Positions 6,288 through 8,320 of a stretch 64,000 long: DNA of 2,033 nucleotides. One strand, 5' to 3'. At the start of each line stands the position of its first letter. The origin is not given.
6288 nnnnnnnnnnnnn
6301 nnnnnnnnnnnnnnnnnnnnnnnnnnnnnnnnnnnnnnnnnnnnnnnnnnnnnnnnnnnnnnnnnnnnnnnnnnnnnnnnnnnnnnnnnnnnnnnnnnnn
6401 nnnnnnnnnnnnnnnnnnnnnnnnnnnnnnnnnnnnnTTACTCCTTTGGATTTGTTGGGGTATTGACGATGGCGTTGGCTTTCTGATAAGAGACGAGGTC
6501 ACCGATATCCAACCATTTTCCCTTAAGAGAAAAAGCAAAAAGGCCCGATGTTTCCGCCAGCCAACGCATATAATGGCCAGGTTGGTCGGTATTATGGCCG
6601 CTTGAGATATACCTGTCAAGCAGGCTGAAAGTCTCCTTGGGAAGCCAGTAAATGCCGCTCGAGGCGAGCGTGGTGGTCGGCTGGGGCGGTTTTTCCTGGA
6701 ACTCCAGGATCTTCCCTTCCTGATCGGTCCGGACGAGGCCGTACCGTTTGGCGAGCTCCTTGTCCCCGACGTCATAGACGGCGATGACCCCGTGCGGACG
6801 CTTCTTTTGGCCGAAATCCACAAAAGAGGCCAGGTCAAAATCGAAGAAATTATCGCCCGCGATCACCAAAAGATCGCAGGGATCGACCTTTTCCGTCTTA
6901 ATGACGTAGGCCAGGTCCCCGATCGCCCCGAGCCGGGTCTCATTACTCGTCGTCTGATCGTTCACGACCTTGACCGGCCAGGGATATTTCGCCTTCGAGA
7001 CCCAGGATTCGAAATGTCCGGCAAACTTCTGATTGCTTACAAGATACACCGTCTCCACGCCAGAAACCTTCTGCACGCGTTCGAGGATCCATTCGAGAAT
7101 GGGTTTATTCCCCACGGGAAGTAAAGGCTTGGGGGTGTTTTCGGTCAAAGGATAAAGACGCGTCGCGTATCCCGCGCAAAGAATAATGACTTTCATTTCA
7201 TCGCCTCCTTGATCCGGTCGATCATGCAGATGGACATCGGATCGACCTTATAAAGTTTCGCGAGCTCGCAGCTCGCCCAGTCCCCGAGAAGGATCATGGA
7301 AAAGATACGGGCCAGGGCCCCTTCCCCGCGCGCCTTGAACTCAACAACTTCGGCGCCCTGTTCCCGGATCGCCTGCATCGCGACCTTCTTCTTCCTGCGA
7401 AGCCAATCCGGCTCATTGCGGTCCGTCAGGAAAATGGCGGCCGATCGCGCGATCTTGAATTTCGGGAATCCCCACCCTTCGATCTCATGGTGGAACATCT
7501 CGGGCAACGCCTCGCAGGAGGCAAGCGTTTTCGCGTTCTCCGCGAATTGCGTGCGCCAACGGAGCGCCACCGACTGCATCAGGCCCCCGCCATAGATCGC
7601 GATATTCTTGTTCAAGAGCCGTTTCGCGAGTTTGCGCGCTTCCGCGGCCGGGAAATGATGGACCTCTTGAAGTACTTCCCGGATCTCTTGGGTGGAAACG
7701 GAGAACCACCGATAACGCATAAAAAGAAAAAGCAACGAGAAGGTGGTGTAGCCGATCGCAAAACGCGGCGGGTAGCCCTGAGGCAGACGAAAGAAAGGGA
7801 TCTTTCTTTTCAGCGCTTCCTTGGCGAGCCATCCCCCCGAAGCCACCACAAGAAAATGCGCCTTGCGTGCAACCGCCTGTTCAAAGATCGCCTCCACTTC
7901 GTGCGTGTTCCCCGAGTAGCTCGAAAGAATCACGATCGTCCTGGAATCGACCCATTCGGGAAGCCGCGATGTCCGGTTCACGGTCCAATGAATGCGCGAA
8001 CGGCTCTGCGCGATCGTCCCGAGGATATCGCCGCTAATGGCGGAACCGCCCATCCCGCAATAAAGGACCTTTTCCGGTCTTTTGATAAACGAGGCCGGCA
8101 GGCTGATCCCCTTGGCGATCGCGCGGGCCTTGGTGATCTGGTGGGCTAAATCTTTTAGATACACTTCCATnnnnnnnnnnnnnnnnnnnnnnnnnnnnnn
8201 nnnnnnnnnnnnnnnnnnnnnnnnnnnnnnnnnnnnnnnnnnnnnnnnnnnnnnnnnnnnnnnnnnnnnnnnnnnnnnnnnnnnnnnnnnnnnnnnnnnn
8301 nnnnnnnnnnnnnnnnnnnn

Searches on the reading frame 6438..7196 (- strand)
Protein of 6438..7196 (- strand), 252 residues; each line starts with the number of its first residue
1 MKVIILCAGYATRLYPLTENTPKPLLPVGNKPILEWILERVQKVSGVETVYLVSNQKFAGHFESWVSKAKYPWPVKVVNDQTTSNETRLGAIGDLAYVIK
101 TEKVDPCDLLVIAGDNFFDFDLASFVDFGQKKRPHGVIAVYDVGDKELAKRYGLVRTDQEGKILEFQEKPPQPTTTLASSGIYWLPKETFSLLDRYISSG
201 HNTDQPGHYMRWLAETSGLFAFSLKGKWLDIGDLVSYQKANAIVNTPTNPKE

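Call 16: search_protein_families(library=pfam, proteins=[window:6438-7196:-], max_evalue=0.001)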
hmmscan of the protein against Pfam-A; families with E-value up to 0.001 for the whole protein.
window:6438-7196:- (252 aa): 2 families
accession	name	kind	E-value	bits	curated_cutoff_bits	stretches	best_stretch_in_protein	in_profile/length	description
PF00483.29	NTP_transferase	-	3.3e-39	135.4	21.2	1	2-243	1-241/245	Nucleotidyl transferase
PF12804.13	NTP_transf_3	-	3.2e-09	37.6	27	1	3-83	1-68/160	MobA-like NTP transferase domain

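Call 18: search_protein_families(library=ncbifam, proteins=[window:6438-7196:-], max_evalue=0.00001)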
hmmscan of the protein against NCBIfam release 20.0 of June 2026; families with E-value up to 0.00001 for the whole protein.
window:6438-7196:- (252 aa): 22 families
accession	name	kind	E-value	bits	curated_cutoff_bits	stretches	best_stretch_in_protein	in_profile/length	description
TIGR03992.1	Arch_glmU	subfamily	6.4e-29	101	292.1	1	1-233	1-216/393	bifunctional sugar-1-phosphate nucleotidylyltransferase/acetyltransferase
NF003670.0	PRK05293.1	equivalog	7.5e-25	87.6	470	1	4-242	8-256/382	glucose-1-phosphate adenylyltransferase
NF041313.1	UDPGP_AglF_Halo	equivalog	1.4e-23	83.6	400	1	1-193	1-182/234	UTP--glucose-1-phosphate uridylyltransferase AglF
NF041173.1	Sug_nt_acttase_Thmprot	equivalog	5e-23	81.7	600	1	1-233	1-216/405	bifunctional sugar-1-phosphate nucleotidylyltransferase/acetyltransferase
TIGR02091.1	glgC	equivalog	8.3e-23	81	424.9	1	3-241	3-256/364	glucose-1-phosphate adenylyltransferase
TIGR01208.1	rmlA_long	equivalog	2.4e-22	79.3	320.25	1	2-244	1-234/353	glucose-1-phosphate thymidylyltransferase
NF052502.1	man1P_GTase_Rv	exception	3.6e-22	78.7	440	1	2-238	2-224/352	mannose-1-phosphate guanylyltransferase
TIGR01207.1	rmlA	equivalog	4e-19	68.8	360.65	1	2-246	1-238/286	glucose-1-phosphate thymidylyltransferase RfbA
NF002772.0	PRK02862.1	equivalog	1.2e-17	63.7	537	1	4-172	7-181/429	glucose-1-phosphate adenylyltransferase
NF049965.1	GlMnHpPGnyltfHddC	equivalog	1.6e-17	63.9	300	1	1-191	1-173/221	D-glycero-D-manno-heptose 1-phosphate guanosyltransferase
NF012024.0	PRK15480.1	equivalog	2.2e-17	63.1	588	1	2-193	5-187/292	glucose-1-phosphate thymidylyltransferase RfbA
TIGR01099.1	galU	equivalog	1.3e-16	61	326.8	1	1-57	2-57/261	UTP--glucose-1-phosphate uridylyltransferase GalU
NF045761.1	NAMPUrTaseMurU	equivalog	1.2e-13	51.5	250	1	1-240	1-223/226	N-acetylmuramate alpha-1-phosphate uridylyltransferase MurU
NF002023.0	PRK00844.1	subfamily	1.1e-11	44.3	458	1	4-179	10-190/408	glucose-1-phosphate adenylyltransferase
TIGR02623.1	G1P_cyt_trans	equivalog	3.1e-11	43.2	300.25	0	1-48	1-47/255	glucose-1-phosphate cytidylyltransferase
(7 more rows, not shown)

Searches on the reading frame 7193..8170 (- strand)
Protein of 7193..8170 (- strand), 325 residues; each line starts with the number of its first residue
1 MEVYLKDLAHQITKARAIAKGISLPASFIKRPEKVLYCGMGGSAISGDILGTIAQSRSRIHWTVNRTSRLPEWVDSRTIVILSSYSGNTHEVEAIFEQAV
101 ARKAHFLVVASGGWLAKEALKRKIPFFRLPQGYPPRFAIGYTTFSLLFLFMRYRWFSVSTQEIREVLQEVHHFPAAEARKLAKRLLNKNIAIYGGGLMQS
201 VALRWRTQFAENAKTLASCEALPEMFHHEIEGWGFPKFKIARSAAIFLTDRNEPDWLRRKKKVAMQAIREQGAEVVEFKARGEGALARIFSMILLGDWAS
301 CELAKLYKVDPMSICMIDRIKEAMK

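Call 16: search_protein_families(library=pfam, proteins=[window:7193-8170:-], max_evalue=0.001)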
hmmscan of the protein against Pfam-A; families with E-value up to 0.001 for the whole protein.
window:7193-8170:- (325 aa): 2 families
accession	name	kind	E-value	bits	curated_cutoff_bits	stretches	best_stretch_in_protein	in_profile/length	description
PF10432.14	bact-PGI_C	-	1.1e-42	146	24.5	1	177-324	4-151/151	Bacterial phospho-glucose isomerase C-terminal SIS domain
PF01380.27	SIS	-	1.8e-06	28.2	25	0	31-110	4-87/131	SIS domain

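Call 18: search_protein_families(library=ncbifam, proteins=[window:7193-8170:-], max_evalue=0.00001)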
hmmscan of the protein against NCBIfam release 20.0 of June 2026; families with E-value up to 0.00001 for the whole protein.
window:7193-8170:- (325 aa): 6 families
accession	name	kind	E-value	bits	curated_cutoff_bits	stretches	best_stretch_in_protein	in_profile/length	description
NF006425.0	PRK08674.1-5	equivalog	1.1e-69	235.1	471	1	6-324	24-353/358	bifunctional phosphoglucose/phosphomannose isomerase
NF006426.0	PRK08674.1-6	subfamily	1.8e-67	227.7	295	1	4-324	19-349/354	bifunctional phosphoglucose/phosphomannose isomerase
NF006423.0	PRK08674.1-2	equivalog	3.2e-64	216.8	254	1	33-324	28-316/317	bifunctional phosphoglucose/phosphomannose isomerase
TIGR02128.1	G6PI_arch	equivalog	9.3e-62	208.7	213.9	1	31-324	20-307/308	bifunctional phosphoglucose/phosphomannose isomerase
NF006424.0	PRK08674.1-3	equivalog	3.3e-36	125.4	730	1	7-322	26-350/355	bifunctional phosphoglucose/phosphomannose isomerase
NF006422.0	PRK08674.1-1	subfamily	6.7e-33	114.4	317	1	24-323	18-294/302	bifunctional phosphoglucose/phosphomannose isomerase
